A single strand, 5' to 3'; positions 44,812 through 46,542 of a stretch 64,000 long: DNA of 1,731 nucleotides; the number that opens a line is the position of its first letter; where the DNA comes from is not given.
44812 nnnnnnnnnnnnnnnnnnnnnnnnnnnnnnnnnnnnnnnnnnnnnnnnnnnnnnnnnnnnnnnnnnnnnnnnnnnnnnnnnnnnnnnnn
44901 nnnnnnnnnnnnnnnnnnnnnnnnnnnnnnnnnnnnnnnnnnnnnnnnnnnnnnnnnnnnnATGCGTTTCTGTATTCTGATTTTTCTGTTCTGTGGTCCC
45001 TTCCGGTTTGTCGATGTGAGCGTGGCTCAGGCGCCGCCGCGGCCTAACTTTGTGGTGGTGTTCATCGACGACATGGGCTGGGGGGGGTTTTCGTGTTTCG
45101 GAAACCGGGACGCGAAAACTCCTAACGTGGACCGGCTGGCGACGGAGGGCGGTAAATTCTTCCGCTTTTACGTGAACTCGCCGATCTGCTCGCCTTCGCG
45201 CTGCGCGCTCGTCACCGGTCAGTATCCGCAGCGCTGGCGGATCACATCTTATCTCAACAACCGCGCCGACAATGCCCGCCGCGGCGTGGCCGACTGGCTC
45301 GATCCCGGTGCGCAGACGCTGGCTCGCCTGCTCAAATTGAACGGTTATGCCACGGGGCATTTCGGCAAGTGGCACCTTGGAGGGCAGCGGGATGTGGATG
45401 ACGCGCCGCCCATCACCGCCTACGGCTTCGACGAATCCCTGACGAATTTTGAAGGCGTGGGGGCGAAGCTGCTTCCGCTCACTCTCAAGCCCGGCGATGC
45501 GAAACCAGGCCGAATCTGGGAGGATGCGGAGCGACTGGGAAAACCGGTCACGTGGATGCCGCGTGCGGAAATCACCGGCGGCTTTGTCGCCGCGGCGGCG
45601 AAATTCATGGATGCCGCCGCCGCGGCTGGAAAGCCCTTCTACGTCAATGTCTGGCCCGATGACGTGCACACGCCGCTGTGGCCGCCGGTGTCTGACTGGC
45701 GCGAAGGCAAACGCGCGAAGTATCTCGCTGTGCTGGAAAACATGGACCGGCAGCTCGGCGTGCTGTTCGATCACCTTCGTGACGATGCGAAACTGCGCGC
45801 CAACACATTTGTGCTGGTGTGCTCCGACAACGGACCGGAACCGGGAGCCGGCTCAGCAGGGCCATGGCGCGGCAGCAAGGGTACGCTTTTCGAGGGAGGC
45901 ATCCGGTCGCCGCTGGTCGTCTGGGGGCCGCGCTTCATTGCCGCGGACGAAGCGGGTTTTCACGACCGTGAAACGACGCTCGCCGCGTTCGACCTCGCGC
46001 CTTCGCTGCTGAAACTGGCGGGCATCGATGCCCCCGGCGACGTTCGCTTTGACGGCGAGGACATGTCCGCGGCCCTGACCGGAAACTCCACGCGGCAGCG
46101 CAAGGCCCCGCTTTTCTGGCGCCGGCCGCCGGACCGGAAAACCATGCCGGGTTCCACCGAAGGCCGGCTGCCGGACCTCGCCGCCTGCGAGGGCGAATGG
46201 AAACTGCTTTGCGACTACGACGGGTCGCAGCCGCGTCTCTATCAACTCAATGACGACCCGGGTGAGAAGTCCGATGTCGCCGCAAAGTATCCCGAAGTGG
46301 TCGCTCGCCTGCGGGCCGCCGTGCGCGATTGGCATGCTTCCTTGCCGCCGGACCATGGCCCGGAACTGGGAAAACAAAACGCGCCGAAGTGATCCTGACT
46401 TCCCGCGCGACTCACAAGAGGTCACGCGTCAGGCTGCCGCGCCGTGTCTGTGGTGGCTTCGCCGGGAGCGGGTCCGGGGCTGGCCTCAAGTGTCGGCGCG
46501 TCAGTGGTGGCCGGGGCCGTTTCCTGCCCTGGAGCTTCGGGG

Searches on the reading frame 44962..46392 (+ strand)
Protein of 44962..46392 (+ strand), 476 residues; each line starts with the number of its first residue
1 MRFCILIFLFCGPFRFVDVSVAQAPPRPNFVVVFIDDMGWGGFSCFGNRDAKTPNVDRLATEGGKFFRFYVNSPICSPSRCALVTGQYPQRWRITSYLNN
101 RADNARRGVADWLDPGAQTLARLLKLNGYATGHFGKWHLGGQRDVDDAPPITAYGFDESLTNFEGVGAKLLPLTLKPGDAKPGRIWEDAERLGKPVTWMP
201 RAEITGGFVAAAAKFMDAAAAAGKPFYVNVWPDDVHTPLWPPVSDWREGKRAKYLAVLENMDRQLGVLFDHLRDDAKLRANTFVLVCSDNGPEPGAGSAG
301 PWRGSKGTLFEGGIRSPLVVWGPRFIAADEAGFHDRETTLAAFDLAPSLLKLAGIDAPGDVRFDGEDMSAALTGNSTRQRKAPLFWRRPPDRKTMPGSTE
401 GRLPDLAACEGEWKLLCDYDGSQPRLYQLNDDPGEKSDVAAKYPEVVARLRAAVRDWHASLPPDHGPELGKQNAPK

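Call 86: search_protein_families(library=pfam, proteins=[window:44962-46392:+], max_evalue=0.00001)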
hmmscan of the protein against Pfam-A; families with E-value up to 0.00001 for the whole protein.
window:44962-46392:+ (476 aa): 2 families
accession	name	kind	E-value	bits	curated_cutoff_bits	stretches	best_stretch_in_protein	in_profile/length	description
PF00884.28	Sulfatase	-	3.5e-40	138.6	25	1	28-355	1-301/301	Sulfatase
PF16347.10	SGSH_C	-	3.8e-06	27.6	29.3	0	307-454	9-148/154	N-sulphoglucosamine sulphohydrolase, C-terminal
